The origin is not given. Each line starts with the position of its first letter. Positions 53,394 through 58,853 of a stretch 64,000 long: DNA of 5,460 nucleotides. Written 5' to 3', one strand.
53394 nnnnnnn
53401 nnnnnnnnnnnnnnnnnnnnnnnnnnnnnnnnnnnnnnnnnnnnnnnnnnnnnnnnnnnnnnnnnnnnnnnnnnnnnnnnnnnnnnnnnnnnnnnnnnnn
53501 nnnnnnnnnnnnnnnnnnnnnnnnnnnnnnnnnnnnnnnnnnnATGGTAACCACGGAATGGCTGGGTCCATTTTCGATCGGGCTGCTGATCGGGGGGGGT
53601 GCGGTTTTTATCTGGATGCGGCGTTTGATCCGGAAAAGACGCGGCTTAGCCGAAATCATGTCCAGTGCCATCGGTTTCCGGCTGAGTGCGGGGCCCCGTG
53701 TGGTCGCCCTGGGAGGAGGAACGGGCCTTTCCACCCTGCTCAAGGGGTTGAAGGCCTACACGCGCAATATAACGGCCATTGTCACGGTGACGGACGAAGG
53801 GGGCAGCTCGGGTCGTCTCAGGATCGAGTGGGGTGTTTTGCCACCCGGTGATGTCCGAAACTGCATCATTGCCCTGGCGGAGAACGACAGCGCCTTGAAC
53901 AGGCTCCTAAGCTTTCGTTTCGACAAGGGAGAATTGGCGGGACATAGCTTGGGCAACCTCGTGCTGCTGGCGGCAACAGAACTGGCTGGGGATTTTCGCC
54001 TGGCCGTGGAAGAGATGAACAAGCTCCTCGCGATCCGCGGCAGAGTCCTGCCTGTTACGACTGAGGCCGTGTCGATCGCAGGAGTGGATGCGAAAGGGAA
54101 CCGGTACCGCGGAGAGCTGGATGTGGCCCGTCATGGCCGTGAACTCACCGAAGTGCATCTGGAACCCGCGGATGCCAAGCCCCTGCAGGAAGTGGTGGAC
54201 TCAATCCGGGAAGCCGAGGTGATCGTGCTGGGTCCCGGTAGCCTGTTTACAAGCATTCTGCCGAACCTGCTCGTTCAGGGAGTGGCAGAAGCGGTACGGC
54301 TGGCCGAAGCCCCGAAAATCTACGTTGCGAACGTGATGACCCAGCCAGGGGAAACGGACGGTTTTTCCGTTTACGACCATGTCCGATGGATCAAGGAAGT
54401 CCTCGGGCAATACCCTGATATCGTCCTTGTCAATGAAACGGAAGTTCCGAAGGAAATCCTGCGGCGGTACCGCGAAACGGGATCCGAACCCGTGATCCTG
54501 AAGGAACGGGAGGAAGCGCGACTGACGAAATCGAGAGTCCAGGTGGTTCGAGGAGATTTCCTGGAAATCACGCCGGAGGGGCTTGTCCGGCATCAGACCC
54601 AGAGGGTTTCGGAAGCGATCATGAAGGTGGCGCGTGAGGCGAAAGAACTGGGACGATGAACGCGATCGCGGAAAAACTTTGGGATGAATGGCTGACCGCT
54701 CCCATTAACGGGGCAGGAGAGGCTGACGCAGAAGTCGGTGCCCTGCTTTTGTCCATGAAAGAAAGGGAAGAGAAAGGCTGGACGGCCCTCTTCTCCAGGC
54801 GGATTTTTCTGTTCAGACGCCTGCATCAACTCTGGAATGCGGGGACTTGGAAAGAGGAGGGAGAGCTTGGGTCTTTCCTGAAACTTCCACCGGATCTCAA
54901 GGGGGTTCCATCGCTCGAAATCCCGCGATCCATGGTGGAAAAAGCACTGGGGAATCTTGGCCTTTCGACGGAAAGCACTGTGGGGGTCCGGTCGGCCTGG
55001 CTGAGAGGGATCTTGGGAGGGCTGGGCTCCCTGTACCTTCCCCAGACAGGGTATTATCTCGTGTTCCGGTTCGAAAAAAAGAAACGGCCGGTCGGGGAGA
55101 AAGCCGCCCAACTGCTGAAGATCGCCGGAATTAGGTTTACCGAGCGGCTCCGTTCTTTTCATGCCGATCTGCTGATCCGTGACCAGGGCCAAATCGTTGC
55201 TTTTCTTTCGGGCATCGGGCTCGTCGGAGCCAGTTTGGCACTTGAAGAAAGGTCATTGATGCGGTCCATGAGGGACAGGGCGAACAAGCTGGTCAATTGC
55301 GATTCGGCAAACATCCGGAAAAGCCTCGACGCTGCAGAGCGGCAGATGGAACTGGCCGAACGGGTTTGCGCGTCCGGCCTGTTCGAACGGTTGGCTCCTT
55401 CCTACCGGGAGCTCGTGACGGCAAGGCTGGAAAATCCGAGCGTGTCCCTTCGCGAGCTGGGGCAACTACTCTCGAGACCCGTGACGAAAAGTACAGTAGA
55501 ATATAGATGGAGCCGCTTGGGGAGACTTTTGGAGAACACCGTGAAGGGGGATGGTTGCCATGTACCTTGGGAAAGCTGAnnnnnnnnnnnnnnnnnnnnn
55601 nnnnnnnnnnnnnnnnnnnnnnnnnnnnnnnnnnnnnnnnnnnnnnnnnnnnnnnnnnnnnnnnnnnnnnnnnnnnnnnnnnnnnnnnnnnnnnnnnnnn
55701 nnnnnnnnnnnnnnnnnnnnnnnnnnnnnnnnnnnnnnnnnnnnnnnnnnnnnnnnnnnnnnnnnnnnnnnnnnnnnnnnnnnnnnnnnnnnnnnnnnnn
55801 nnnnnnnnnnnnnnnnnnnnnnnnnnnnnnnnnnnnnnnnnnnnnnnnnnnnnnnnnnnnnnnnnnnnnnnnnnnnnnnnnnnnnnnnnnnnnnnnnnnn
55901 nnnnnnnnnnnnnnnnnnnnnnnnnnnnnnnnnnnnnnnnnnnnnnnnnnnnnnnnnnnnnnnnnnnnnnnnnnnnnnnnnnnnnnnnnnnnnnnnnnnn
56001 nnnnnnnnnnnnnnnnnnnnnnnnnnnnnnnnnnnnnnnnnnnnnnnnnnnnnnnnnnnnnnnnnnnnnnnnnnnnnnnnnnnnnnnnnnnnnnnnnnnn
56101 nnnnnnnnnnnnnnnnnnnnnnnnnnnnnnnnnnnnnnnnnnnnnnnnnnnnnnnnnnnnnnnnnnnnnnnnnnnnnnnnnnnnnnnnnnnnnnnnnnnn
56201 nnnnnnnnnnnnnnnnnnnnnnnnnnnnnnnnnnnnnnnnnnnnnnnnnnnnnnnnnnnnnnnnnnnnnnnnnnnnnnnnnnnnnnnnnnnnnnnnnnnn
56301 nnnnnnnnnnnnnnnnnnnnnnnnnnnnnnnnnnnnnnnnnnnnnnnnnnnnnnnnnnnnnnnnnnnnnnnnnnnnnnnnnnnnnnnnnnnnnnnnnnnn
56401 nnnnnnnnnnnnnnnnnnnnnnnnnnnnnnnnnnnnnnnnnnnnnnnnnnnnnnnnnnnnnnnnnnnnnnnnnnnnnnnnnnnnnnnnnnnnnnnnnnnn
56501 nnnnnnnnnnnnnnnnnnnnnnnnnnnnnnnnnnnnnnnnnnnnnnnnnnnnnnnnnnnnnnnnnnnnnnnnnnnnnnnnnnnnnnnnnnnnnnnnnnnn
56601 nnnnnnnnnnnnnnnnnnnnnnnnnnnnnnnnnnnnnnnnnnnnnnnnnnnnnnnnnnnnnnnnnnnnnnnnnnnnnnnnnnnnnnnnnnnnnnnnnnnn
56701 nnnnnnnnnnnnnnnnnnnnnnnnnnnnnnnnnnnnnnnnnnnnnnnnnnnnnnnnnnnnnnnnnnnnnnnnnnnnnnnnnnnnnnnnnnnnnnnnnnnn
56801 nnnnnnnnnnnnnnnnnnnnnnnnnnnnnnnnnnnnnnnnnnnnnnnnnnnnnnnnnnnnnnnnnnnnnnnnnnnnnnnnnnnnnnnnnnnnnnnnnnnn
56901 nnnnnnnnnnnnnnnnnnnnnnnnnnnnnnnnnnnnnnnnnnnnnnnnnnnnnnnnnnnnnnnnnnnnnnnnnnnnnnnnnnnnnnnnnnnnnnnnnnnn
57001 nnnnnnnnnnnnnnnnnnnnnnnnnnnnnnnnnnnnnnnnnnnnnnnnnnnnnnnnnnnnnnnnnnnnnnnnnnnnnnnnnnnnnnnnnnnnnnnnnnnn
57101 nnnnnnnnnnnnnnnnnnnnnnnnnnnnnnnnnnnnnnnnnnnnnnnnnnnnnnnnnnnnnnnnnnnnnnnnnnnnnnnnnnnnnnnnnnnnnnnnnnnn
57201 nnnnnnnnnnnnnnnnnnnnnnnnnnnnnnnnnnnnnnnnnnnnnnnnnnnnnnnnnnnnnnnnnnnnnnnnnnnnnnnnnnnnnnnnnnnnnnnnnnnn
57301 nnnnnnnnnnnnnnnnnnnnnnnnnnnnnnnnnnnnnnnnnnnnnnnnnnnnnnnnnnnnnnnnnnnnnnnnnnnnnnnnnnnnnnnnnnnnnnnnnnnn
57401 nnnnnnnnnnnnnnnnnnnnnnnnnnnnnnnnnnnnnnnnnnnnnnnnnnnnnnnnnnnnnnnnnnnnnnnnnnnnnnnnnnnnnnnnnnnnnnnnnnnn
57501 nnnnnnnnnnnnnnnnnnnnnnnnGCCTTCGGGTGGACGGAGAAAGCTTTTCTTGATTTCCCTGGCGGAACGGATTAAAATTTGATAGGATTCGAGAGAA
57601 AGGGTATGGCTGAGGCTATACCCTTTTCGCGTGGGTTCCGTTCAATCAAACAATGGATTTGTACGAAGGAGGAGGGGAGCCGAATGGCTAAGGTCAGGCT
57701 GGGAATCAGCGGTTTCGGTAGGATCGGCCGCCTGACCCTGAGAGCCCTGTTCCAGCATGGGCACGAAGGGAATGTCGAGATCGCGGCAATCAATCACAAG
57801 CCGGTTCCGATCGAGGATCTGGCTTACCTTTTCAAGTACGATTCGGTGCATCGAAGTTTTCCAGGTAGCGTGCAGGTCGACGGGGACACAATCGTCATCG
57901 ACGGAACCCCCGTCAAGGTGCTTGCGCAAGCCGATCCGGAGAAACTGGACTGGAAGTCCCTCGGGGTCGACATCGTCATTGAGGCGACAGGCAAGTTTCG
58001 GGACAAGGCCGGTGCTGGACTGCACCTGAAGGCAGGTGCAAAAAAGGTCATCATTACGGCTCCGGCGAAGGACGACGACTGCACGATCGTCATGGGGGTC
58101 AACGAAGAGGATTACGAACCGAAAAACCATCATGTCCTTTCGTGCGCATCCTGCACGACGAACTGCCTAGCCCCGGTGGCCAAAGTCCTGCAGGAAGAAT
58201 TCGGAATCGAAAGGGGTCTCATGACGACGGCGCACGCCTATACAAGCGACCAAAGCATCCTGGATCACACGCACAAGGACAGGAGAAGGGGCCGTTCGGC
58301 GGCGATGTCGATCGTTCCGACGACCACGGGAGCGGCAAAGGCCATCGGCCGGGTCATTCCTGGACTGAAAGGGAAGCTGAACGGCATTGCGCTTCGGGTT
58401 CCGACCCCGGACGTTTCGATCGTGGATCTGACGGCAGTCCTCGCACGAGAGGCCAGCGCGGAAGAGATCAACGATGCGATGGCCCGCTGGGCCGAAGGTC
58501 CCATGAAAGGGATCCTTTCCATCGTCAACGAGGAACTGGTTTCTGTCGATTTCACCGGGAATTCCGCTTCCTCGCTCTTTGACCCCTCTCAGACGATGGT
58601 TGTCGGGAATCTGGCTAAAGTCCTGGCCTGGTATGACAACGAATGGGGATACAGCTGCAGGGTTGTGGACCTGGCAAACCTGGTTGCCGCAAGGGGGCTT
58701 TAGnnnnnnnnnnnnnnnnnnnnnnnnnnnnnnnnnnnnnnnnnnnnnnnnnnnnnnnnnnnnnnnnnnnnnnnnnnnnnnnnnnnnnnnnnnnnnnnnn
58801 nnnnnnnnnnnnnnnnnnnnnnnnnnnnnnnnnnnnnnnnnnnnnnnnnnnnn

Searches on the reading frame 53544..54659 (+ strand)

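Call 9: search_protein_families(library=pfam, proteins=[window:53544-54659:+])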
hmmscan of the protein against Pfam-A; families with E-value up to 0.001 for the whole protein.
window:53544-54659:+ (371 aa): 1 family
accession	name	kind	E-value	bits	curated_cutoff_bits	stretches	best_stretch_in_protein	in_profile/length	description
PF01933.23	CofD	-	7.5e-101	337.6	30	1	53-339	1-289/290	2-phospho-L-lactate transferase CofD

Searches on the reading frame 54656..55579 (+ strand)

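Call 9: search_protein_families(library=pfam, proteins=[window:54656-55579:+])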
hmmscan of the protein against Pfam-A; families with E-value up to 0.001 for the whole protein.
window:54656-55579:+ (307 aa): 2 families
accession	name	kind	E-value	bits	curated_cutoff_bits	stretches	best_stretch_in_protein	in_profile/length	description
PF02650.20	HTH_WhiA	-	9.4e-24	84.1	27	1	209-290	1-82/84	WhiA C-terminal HTH domain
PF14527.11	LAGLIDADG_WhiA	-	5.1e-06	27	23.2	1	113-206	2-93/93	WhiA LAGLIDADG-like domain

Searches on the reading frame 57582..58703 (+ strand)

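Call 9: search_protein_families(library=pfam, proteins=[window:57582-58703:+])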
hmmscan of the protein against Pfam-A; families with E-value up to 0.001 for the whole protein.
window:57582-58703:+ (373 aa): 2 families
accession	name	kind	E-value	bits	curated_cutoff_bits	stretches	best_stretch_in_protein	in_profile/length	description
PF02800.25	Gp_dh_C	-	1.5e-61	207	24.4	1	196-351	1-158/158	Glyceraldehyde 3-phosphate dehydrogenase, C-terminal domain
PF00044.30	Gp_dh_N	-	1.2e-33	115.8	31.7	1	38-142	1-101/101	Glyceraldehyde 3-phosphate dehydrogenase, NAD binding domain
